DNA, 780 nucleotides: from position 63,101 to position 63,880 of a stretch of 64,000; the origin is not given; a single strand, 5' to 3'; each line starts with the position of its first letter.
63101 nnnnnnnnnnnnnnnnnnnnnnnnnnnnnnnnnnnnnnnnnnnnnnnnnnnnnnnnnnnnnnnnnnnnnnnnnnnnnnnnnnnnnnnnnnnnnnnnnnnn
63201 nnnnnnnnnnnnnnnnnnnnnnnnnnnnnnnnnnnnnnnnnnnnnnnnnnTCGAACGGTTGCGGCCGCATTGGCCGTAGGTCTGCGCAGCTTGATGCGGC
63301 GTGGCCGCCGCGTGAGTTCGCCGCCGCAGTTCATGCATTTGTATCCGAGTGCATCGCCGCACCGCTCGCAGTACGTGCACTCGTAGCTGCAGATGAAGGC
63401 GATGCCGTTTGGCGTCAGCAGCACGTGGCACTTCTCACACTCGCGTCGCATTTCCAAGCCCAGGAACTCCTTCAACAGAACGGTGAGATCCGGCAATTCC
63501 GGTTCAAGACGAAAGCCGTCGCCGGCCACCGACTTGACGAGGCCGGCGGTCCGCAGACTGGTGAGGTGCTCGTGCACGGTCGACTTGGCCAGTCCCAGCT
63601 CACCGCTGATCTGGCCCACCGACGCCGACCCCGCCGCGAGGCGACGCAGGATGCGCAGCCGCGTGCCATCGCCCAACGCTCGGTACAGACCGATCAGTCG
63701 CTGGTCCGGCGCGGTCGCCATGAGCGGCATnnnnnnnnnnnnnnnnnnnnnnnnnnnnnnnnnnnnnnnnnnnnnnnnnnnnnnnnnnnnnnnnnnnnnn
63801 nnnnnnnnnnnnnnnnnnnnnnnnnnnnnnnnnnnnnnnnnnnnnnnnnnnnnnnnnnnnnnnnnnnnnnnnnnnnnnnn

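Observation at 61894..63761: ArsR-DUF1272 fusion heading a translationally coupled operon with YCII and a Vgb-like lipoprotein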

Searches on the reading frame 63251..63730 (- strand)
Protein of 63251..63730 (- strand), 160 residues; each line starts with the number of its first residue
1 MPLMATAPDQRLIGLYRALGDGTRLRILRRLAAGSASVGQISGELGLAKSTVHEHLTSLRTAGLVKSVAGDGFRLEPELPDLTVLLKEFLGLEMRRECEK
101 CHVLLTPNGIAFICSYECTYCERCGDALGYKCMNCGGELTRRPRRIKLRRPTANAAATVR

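Call 5: search_protein_families(library=pfam, proteins=[window:63251-63730:-], max_evalue=0.1)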
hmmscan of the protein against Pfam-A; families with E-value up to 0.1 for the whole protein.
window:63251-63730:- (160 aa): 28 families (the best 25 are shown)
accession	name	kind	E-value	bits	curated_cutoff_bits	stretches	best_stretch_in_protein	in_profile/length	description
PF06906.16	DUF1272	-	5.2e-19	68.5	25.3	1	92-145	2-57/57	Protein of unknown function (DUF1272)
PF01022.26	HTH_5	-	1.1e-12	48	22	1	21-67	1-47/47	Bacterial regulatory protein, arsR family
PF12840.13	HTH_20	-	3.2e-11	43.5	27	1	19-68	1-51/51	Helix-turn-helix domain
PF09339.16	HTH_IclR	-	3.1e-07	30.5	22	1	25-67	6-50/52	IclR helix-turn-helix domain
PF13412.12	HTH_24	-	2.6e-06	27.4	21.9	1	21-66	2-48/48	Winged helix-turn-helix DNA-binding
PF02082.26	Rrf2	-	2.2e-05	25.1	30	1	30-85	14-75/132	Iron-dependent Transcriptional regulator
PF12802.13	MarR_2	-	3.7e-05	24.2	27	1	23-72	6-59/61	MarR family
PF21476.4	PF0610-like_N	-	7.3e-05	23.4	33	1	23-60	2-39/50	PF0610-like, N-terminal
PF25213.1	HVO_A0261_N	-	7.8e-05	22.9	35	1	23-75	12-63/86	HVO_A0261 N-terminal domain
PF00196.25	GerE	-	0.0011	19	23.5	1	26-59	9-41/57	Bacterial regulatory proteins, luxR family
PF01978.25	TrmB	-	0.0013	19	25.6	1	31-70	18-57/68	Sugar-specific transcriptional regulator TrmB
PF01325.25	Fe_dep_repress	-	0.0024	18.5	26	1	34-67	21-54/60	Iron dependent repressor, N-terminal DNA binding domain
PF17782.7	DprA_WH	-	0.0026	18.2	22.9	1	21-70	11-60/61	DprA winged helix domain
PF08279.18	HTH_11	-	0.0052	17.1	25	1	24-74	2-55/55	HTH domain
PF13384.12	HTH_23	-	0.0063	16.8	24.6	1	23-53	6-35/50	Homeodomain-like domain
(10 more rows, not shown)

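Call 7: find_homologous_proteins(query=window:63251-63730:-)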
Query window:63251-63730:- (160 aa): 42 proteins with E <= 0.001 among 280 candidates.
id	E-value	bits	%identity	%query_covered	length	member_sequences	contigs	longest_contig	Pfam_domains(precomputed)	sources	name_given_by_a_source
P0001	1.5e-87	309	91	95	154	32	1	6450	PF12840.14,PF01022.27,PF09339.17,PF06906.17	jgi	jgi:uncharacterized protein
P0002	5.8e-83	294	86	98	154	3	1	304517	PF12840.14,PF01022.27,PF09339.17,PF06906.17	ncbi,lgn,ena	-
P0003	1.2e-82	293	88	86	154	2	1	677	PF12840.14,PF13412.13,PF01022.27,PF09339.17,PF06906.17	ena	-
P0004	1.2e-80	287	84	88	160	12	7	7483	PF12840.14,PF01022.27,PF06906.17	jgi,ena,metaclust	jgi:hypothetical protein|metaclust:\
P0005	8.3e-61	222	68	86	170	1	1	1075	PF12840.14,PF01022.27,PF09339.17,PF06906.17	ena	-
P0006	1.4e-60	222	69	86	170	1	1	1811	PF12840.14,PF13412.13,PF01022.27,PF09339.17,PF06906.17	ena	-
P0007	4.0e-60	220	69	85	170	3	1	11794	PF12840.14,PF01022.27,PF09339.17,PF12802.14,PF06906.17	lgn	-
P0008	1.5e-59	218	67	86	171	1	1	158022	PF12840.14,PF01022.27,PF09339.17,PF12802.14,PF06906.17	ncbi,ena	-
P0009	1.8e-59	218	69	86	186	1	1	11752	PF12840.14,PF01022.27,PF09339.17,PF06906.17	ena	-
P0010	2.1e-59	218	69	86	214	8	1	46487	PF12840.14,PF01022.27,PF09339.17,PF12802.14,PF06906.17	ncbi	ncbi:MAG: DUF1272 domain-containing protein [Candidatus Dormiibacterota bacterium]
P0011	5.1e-59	217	69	85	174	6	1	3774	PF12840.14,PF13412.13,PF01022.27,PF09339.17,PF12802.14,PF06906.17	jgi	jgi:biotin operon repressor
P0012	3.0e-58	214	70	86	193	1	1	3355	PF12840.14,PF01022.27,PF09339.17,PF06906.17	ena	-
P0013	4.1e-58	214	68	84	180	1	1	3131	PF12840.14,PF01022.27,PF06906.17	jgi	jgi:uncharacterized protein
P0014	4.9e-58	213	71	86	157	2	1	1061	PF12840.14,PF13412.13,PF01022.27,PF09339.17,PF06906.17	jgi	jgi:hypothetical protein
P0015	7.8e-57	209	67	95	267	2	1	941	PF12840.14,PF13412.13,PF01022.27,PF09339.17,PF06906.17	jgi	jgi:hypothetical protein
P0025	9.9e-14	69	64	34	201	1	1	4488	PF06906.17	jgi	jgi:uncharacterized protein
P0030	8.2e-13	66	38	71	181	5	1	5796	PF00486.35,PF06906.17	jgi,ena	-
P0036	9.3e-10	57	51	36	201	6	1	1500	PF04397.22,PF06906.17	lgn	-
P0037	9.9e-10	56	53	36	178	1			PF06906.17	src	-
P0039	2.2e-8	52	60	31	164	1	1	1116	PF00408.27,PF02880.23,PF06906.17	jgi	jgi:phosphoglucosamine mutase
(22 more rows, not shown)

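Call 9: find_encoding_contigs(protein=P0002, flank=6000, max_places=4)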
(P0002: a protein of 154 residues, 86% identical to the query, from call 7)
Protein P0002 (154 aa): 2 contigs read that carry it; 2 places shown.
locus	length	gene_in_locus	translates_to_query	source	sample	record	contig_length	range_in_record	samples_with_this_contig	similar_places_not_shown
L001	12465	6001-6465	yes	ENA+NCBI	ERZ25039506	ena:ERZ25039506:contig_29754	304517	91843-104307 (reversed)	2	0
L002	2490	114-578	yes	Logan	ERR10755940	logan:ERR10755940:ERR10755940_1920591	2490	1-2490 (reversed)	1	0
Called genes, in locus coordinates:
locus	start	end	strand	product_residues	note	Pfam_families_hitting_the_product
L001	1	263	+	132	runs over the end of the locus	PF00501:AMP-binding (weak)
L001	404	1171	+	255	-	PF00501:AMP-binding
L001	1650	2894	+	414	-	PF01425:Amidase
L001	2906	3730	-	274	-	-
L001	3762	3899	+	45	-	-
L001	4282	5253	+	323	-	PF08241:Methyltransf_11, PF13649:Methyltransf_25 (weak)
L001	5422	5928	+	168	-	-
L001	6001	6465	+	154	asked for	PF01022:HTH_5, PF12840:HTH_20, PF09339:HTH_IclR (weak), PF06906:DUF1272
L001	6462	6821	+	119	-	PF03795:YCII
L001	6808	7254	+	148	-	PF24684:Vgb_lyase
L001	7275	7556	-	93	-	-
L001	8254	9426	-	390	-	-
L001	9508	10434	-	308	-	PF01073:3Beta_HSD (weak), PF01370:Epimerase, PF03435:Sacchrp_dh_NADP, PF04321:RmlD_sub_bind (weak), PF05368:NmrA, PF13460:NAD_binding_10, PF16363:GDP_Man_Dehyd (faint)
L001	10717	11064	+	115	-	PF01047:MarR, PF09339:HTH_IclR (faint), PF12802:MarR_2, PF13463:HTH_27 (weak)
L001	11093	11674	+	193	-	-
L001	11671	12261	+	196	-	-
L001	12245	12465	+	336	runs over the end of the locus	PF08241:Methyltransf_11, PF13649:Methyltransf_25 (weak)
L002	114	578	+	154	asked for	PF01022:HTH_5, PF12840:HTH_20, PF09339:HTH_IclR (weak), PF06906:DUF1272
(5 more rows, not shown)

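Call 10: find_encoding_contigs(protein=P0008, flank=6000, max_places=3)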
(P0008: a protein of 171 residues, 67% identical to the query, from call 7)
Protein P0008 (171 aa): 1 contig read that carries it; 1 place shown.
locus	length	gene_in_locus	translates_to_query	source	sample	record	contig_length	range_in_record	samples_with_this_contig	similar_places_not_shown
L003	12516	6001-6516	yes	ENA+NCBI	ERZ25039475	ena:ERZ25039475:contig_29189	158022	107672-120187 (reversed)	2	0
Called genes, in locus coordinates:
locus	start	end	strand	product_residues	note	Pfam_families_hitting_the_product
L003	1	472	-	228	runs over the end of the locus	-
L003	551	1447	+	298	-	PF00561:Abhydrolase_1, PF12146:Hydrolase_4 (weak), PF12697:Abhydrolase_6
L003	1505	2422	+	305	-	PF17874:TPR_MalT (weak), PF13424:TPR_12 (weak)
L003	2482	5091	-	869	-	PF00563:EAL, PF01590:GAF, PF13185:GAF_2, PF13492:GAF_3 (weak), PF00990:GGDEF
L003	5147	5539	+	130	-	PF00903:Glyoxalase, PF22677:Ble-like_N (faint)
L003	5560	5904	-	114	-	PF03795:YCII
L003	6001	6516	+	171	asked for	PF01022:HTH_5, PF12802:MarR_2 (weak), PF12840:HTH_20, PF09339:HTH_IclR (weak), PF06906:DUF1272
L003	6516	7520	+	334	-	-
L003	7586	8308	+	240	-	-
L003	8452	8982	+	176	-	-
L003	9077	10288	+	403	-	PF07730:HisKA_3, PF02518:HATPase_c (faint)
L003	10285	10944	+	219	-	PF00072:Response_reg, PF00196:GerE, PF08281:Sigma70_r4_2 (weak)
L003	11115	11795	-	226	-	PF00005:ABC_tran, PF13304:AAA_21 (faint)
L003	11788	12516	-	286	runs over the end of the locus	PF00005:ABC_tran, PF13304:AAA_21 (faint)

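Call 11: find_encoding_contigs(protein=P0010, flank=6000, max_places=3)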
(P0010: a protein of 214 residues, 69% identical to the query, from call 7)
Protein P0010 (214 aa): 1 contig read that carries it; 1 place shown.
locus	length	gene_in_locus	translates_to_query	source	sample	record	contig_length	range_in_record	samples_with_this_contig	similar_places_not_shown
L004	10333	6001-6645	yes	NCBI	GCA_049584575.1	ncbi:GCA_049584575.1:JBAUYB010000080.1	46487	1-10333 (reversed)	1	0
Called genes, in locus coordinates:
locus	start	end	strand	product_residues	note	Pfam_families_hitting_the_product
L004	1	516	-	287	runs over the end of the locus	PF00005:ABC_tran, PF13304:AAA_21 (faint)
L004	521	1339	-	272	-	PF00005:ABC_tran, PF13671:AAA_33 (faint), PF13304:AAA_21 (weak)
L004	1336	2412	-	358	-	PF12679:ABC2_membrane_2, PF12730:ABC2_membrane_4 (faint), PF12698:ABC2_membrane_3, PF01061:ABC2_membrane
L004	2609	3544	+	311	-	PF00582:Usp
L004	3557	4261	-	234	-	PF00571:CBS, PF04972:BON (weak)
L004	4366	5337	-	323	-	PF08240:ADH_N, PF00107:ADH_zinc_N, PF13602:ADH_zinc_N_2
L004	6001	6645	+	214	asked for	PF12840:HTH_20, PF01022:HTH_5, PF09339:HTH_IclR (weak), PF12802:MarR_2 (weak), PF06906:DUF1272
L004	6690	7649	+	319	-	-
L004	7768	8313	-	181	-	PF12724:Flavodoxin_5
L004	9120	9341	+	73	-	-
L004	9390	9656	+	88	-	-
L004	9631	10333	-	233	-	?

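Call 12: search_protein_families(library=pfam, proteins=[L001:6462-6818:+, L001:6808-7251:+, L003:6516-7517:+, L004:6690-7646:+, L003:5563-5904:-, L001:5422-5925:+], max_evalue=0.01)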
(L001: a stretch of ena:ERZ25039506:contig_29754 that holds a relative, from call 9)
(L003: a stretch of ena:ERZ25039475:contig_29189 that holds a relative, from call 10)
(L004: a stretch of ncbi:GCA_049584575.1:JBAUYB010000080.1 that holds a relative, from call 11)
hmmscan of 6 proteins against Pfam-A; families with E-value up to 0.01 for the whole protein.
L001:6462-6818:+ (119 aa): 1 family
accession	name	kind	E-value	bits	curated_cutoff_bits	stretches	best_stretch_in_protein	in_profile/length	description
PF03795.20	YCII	-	1.1e-07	32.7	24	1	33-100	14-85/95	YCII-related domain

L001:6808-7251:+ (148 aa): 2 families
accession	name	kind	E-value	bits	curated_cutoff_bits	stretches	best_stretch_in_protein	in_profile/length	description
PF24684.1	Vgb_lyase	-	1.3e-26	93.5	50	1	11-143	116-251/290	Virginiamycin B lyase family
PF08450.18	SGL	-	3.3e-05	24.1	26.3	1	54-114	165-224/246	SMP-30/Gluconolactonase/LRE-like region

L003:6516-7517:+ (334 aa): 7 families
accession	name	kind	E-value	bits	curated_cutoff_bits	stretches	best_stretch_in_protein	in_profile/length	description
PF24684.1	Vgb_lyase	-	1.3e-70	237.9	50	2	147-328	64-250/290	Virginiamycin B lyase family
PF08450.18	SGL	-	3.5e-08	33.8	26.3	0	46-107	175-236/246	SMP-30/Gluconolactonase/LRE-like region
PF01436.27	NHL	-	6.7e-08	32.6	20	0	57-79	4-26/28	NHL repeat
PF07494.17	Reg_prop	-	5.1e-06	26.5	20.4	0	263-276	8-21/24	Two component regulator propeller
PF13449.12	Phytase-like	-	7.7e-05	23.2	27.6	0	59-96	72-110/284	Esterase-like activity of phytase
PF25021.1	TEN_NHL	-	0.00054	19.5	27.1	0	180-214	31-66/357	Teneurin NHL domain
PF20067.5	SSL_N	-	0.0048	17.2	18.9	0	298-318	18-38/46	Strictosidine synthase-like, N-terminal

L004:6690-7646:+ (319 aa): 8 families
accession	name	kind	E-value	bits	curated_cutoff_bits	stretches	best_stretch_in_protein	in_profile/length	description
PF24684.1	Vgb_lyase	-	1.4e-77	260.8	50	2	31-185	88-243/290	Virginiamycin B lyase family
PF01436.27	NHL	-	1.1e-08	35.1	20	0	42-58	4-20/28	NHL repeat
PF08450.18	SGL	-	5.5e-07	29.9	26.3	0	29-92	173-236/246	SMP-30/Gluconolactonase/LRE-like region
PF07494.17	Reg_prop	-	7.9e-07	29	20.4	0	168-181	8-21/24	Two component regulator propeller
PF23500.1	DUF7133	-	6.8e-06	26.1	27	0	39-56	328-345/385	Domain of unknown function (DUF7133)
PF13449.12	Phytase-like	-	0.00013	22.4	27.6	0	44-81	72-110/284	Esterase-like activity of phytase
PF25021.1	TEN_NHL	-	0.00032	20.2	27.1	0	165-196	31-62/357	Teneurin NHL domain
PF20067.5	SSL_N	-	0.0082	16.4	18.9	0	32-61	14-42/46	Strictosidine synthase-like, N-terminal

L003:5563-5904:- (114 aa): 1 family
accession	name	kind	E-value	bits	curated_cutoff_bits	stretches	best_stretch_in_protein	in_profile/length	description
PF03795.20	YCII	-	4e-10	40.5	24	1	19-95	11-94/95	YCII-related domain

L001:5422-5925:+ (168 aa): 0 families

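Call 20: find_related_loci(query=A2, collection=genome_contigs, flank=5000)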
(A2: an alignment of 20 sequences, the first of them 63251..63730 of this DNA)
Query A2 (160 aa) in genome_contigs; peptide patterns used: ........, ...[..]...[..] (x = any residue, [..] = any of these).
600 stretches matched a pattern (row limit reached: there are more); 593 encode a relative of the query (tblastn E <= 1e-3); the best 80 are kept; 80 distinct loci.
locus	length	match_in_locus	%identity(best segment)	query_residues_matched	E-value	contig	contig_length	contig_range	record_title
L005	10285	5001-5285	41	60-158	1e-19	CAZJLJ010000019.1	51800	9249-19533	MAG TPA_asm: uncultured bacterium isolate SRP272529_co2_49 genome assembly, contig: NODE_866_length_51800_cov_75.649357,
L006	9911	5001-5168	59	90-145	3e-19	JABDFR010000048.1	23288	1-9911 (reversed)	MAG: Acidobacteria bacterium isolate BWOrgControl_Nextera21_MAG2 3300020985.a:Ga0206813_1082, whole genome shotgun seque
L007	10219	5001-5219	52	87-159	6e-19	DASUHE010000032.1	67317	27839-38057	MAG TPA_asm: Gaiellaceae bacterium isolate SMAG_U1424 k141_1377375, whole genome shotgun sequence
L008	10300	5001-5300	38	47-145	1e-18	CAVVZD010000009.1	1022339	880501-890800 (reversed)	MAG: Candidatus Eremiobacteraeota bacterium isolate MFD01248.bin.1.104 genome assembly, contig: contig_6899, whole genom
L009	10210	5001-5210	49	77-146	1e-18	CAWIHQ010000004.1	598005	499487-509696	MAG: uncultured Actinomycetes bacterium isolate MFD05502.bin.1.165 genome assembly, contig: contig_53589, whole genome s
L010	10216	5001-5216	50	87-158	2e-18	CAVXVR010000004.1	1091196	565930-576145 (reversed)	MAG: Terriglobia bacterium isolate MFD06714.bin.1.49 genome assembly, contig: contig_28072, whole genome shotgun sequenc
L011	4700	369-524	62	92-143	2e-18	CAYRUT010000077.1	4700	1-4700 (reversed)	MAG TPA_asm: uncultured Bifidobacterium sp. isolate SRP193358_co1_574 genome assembly, contig: NODE_59093_length_4700_co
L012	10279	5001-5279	47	56-145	3e-18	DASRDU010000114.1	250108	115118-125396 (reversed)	MAG TPA_asm: Blastocatellia bacterium isolate SMAG_U9988 k141_749618, whole genome shotgun sequence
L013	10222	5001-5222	47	65-145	3e-18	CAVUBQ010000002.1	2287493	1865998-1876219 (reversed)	MAG: Candidatus Eremiobacteraeota bacterium isolate MFD05521.bin.2.14 genome assembly, contig: contig_4698, whole genome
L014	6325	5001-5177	56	87-145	7e-18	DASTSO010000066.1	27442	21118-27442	MAG TPA_asm: Gemmatimonadales bacterium isolate SMAG_U2282 k141_1173333, whole genome shotgun sequence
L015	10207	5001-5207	55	90-155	8e-18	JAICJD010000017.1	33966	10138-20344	MAG: Gemmatimonadales bacterium isolate GZL_FP_2_bin.150 k141_1624366_length_33966_cov_104.6331, whole genome shotgun se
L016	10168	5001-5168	57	90-145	9e-18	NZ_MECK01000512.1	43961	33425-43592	Streptomyces sp. CBMA123 CBMA123_56, whole genome shotgun sequence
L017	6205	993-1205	52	78-145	9e-18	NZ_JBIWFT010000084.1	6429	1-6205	Kitasatospora sp. NPDC096204 NPDC096204_262_E8.ctg-0084, whole genome shotgun sequence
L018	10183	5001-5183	54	89-149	1e-17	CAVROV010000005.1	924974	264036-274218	MAG: Terriglobia bacterium isolate MFD01213.bin.1.143 genome assembly, contig: contig_6180, whole genome shotgun sequenc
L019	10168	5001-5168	59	90-145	2e-17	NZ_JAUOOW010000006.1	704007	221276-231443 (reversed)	Kitasatospora brasiliensis strain K002 QWJ13_6, whole genome shotgun sequence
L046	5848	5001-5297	38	48-145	4e-16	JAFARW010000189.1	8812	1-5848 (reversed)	MAG: Vulcanimicrobiota bacterium isolate CP_BM_ER_R8_2 BM_ER_R8_k147_1548418, whole genome shotgun sequence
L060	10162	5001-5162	56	92-145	2e-15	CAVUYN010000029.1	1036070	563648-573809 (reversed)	MAG: uncultured Acidobacteriota bacterium isolate MFD06085.bin.1.86 genome assembly, contig: contig_7424, whole genome s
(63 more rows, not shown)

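Call 28: predict_structure(alignment_id=A2)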
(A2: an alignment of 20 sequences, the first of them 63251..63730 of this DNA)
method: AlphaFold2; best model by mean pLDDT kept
length: 160 residues; sequences in the alignment: 20
mean_pLDDT: 69.3   pTM: 0.47
mean pLDDT of the five models: 69.3, 69.1, 69.1, 67.2, 66.9
residues with pLDDT >= 90: 15; 70-90: 74; 50-70: 42; < 50: 29
segments of 3 or more residues with pLDDT < 50: 1-13, 147-160
pLDDT, mean of each block of 10 residues (from residue 1): 37 53 78 87 90 88 83 74 53 67 75 71 87 73 54 40
secondary structure, 60 per line:
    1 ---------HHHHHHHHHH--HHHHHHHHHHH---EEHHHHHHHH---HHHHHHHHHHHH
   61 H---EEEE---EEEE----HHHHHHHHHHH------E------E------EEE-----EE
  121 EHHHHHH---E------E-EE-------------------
elements in order: H10-19 H22-32 H38-45 H49-61 E65-68 E72-75 H80-90 E111-113 E119-121 H122-127

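Call 29: find_encoding_contigs(protein=P0004, flank=5000, max_places=4)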
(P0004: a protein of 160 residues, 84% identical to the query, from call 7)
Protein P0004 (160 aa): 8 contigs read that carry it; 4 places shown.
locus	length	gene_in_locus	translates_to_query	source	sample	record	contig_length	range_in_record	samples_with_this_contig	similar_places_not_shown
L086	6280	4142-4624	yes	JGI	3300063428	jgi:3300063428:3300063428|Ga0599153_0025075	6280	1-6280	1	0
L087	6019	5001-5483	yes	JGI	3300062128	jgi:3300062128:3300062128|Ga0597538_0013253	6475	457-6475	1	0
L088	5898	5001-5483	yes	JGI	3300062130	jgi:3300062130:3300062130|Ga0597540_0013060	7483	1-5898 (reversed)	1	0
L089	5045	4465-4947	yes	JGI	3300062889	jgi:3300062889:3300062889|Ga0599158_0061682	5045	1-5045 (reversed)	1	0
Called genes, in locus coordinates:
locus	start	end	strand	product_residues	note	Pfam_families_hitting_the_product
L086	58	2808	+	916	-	PF13191:AAA_16, PF00196:GerE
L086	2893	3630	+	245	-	PF00561:Abhydrolase_1 (faint), PF12695:Abhydrolase_5, PF12697:Abhydrolase_6, PF12146:Hydrolase_4 (weak)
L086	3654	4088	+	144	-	-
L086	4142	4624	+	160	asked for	PF12840:HTH_20, PF01022:HTH_5, PF06906:DUF1272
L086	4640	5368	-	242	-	PF00583:Acetyltransf_1, PF13673:Acetyltransf_10 (weak), PF13527:Acetyltransf_9 (weak), PF13508:Acetyltransf_7, PF08445:FR47 (weak)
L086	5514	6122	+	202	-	PF00440:TetR_N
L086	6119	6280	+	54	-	?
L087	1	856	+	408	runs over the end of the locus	PF02720:DUF222, PF01844:HNH (weak)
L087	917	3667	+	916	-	PF13191:AAA_16, PF13401:AAA_22 (faint), PF00196:GerE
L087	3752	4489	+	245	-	PF00561:Abhydrolase_1 (faint), PF12695:Abhydrolase_5, PF12697:Abhydrolase_6, PF12146:Hydrolase_4 (weak)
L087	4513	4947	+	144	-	-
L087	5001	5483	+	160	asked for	PF12840:HTH_20, PF01022:HTH_5, PF06906:DUF1272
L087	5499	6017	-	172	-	?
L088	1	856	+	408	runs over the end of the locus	PF02720:DUF222, PF01844:HNH (weak)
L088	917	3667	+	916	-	PF13191:AAA_16, PF00196:GerE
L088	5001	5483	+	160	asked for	PF12840:HTH_20, PF01022:HTH_5, PF06906:DUF1272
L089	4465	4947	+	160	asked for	PF12840:HTH_20, PF01022:HTH_5, PF06906:DUF1272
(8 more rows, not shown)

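Call 30: find_encoding_contigs(protein=P0007, flank=5000, max_places=2)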
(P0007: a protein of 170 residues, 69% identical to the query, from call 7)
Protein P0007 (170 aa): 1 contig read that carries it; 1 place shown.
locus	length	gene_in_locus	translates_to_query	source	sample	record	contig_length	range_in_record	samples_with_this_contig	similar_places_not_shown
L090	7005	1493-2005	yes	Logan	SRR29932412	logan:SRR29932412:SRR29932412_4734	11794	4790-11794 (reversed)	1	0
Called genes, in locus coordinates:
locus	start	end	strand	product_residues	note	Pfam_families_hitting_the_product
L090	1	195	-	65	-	?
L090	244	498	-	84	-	-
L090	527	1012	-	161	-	PF12867:DinB_2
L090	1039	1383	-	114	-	PF03795:YCII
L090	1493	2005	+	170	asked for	PF12840:HTH_20, PF01022:HTH_5, PF12802:MarR_2 (weak), PF09339:HTH_IclR, PF06906:DUF1272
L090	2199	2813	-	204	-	PF13545:HTH_Crp_2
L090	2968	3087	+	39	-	-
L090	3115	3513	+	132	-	PF13291:ACT_4 (faint), PF22629:ACT_AHAS_ss (faint), PF01842:ACT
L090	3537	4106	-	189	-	PF13302:Acetyltransf_3, PF00583:Acetyltransf_1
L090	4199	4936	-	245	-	PF14329:DUF4386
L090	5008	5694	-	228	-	-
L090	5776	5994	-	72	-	-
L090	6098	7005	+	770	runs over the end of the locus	PF00931:NB-ARC (weak), PF20703:nSTAND1 (weak), PF25872:HTH_77, PF00196:GerE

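Call 31: find_encoding_contigs(protein=P0001, flank=5000, max_places=2)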
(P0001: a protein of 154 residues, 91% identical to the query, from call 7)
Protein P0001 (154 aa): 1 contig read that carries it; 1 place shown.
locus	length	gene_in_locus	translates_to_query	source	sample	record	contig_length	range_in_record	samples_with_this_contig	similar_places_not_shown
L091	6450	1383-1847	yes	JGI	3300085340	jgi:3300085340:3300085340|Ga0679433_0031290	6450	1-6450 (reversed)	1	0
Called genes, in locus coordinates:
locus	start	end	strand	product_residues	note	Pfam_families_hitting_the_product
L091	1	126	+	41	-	?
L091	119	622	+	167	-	PF10604:Polyketide_cyc2 (weak), PF08327:AHSA1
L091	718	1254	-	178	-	-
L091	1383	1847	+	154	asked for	PF01022:HTH_5, PF12840:HTH_20, PF09339:HTH_IclR (weak), PF06906:DUF1272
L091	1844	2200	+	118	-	PF03795:YCII (weak)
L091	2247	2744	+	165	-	PF08450:SGL (faint), PF24684:Vgb_lyase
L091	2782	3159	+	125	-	PF24684:Vgb_lyase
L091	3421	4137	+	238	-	-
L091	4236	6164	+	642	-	PF05227:CHASE3, PF00672:HAMP (weak), PF13185:GAF_2, PF00990:GGDEF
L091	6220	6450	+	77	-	?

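Call 32: find_encoding_contigs(protein=P0013, flank=5000, max_places=2)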
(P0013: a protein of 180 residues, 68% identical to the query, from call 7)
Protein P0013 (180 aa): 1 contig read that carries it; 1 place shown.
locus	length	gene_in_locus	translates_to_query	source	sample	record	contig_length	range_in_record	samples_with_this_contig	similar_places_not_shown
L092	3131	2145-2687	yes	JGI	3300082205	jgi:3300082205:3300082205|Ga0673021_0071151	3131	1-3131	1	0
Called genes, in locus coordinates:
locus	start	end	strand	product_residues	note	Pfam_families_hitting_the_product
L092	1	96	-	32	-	?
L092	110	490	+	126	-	PF01258:zf-dskA_traR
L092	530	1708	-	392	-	PF02129:Peptidase_S15 (weak), PF12146:Hydrolase_4 (faint), PF00326:Peptidase_S9 (weak)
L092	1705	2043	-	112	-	PF03795:YCII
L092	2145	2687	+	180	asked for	PF01022:HTH_5, PF12840:HTH_20, PF06906:DUF1272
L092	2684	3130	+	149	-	?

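Call 41: fold_search(model_id=the predicted structure, library=pdb)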
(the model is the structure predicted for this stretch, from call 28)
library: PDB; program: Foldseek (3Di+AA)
matches with E <= 10: 1815; with E <= 0.001: 16
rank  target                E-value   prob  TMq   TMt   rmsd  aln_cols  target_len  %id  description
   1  1r1u_A                6.9e-05  1.00  0.42  0.68   2.3        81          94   32  Crystal structure of the metal-sensing transcriptional repressor CzrA from Staphylococcus aureus in the apo-form (released 2004-05-18)
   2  1r1u_B                9.9e-05  1.00  0.42  0.69   2.3        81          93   32  Crystal structure of the metal-sensing transcriptional repressor CzrA from Staphylococcus aureus in the apo-form (released 2004-05-18)
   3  1r1v_B                1.1e-04  1.00  0.45  0.71   3.1        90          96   31  Crystal structure of the metal-sensing transcriptional repressor CzrA from Staphylococcus aureus in the Zn2-form (released 2004-05-18)
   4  6cda                  1.3e-04  1.00  0.43  0.69   3.2        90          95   29  Crystal structure of L34A CzrA in the Zn(II)bound state (released 2018-07-11)
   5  4ggg_B                1.5e-04  1.00  0.43  0.70   2.0        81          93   34  Crystal structure of V66A/L68V CzrA in the Zn(II)bound state. (released 2013-02-06)
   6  6cdb_B                1.8e-04  1.00  0.43  0.69   3.2        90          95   29  Crystal Structure of V66L CzrA in the Zn(II)bound state (released 2018-07-11)
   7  1r1u_C                2.7e-04  1.00  0.43  0.67   2.1        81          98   34  Crystal structure of the metal-sensing transcriptional repressor CzrA from Staphylococcus aureus in the apo-form (released 2004-05-18)
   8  4ggg_A                3.3e-04  1.00  0.44  0.73   3.0        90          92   31  Crystal structure of V66A/L68V CzrA in the Zn(II)bound state. (released 2013-02-06)
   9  4k2e_A                3.3e-04  1.00  0.43  0.68   3.4        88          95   28  HlyU from Vibrio cholerae N16961 (released 2014-04-30)
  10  1r1u_D                3.7e-04  1.00  0.44  0.71   3.1        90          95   31  Crystal structure of the metal-sensing transcriptional repressor CzrA from Staphylococcus aureus in the apo-form (released 2004-05-18)
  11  6cdb_A                3.9e-04  1.00  0.44  0.69   3.2        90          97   31  Crystal Structure of V66L CzrA in the Zn(II)bound state (released 2018-07-11)
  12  3jth_A                6.7e-04  1.00  0.41  0.65   3.6        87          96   28  Crystal structure of a transcriptional regulator HlyU from Vibrio vulnificus CMCP6 (released 2010-03-16)
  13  1r22_A                7.2e-04  1.00  0.44  0.71   2.8        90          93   33  Crystal structure of the cyanobacterial metallothionein repressor SmtB (C14S/C61S/C121S mutant) in the Zn2alpha5-form (released 2004-05-18)
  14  4ooi_B                8.1e-04  1.00  0.44  0.70   2.9        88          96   26  Reduced HlyU from Vibrio cholerae N16961 (released 2014-12-31)
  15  4k2e_B                8.1e-04  1.00  0.44  0.72   2.9        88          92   26  HlyU from Vibrio cholerae N16961 (released 2014-04-30)
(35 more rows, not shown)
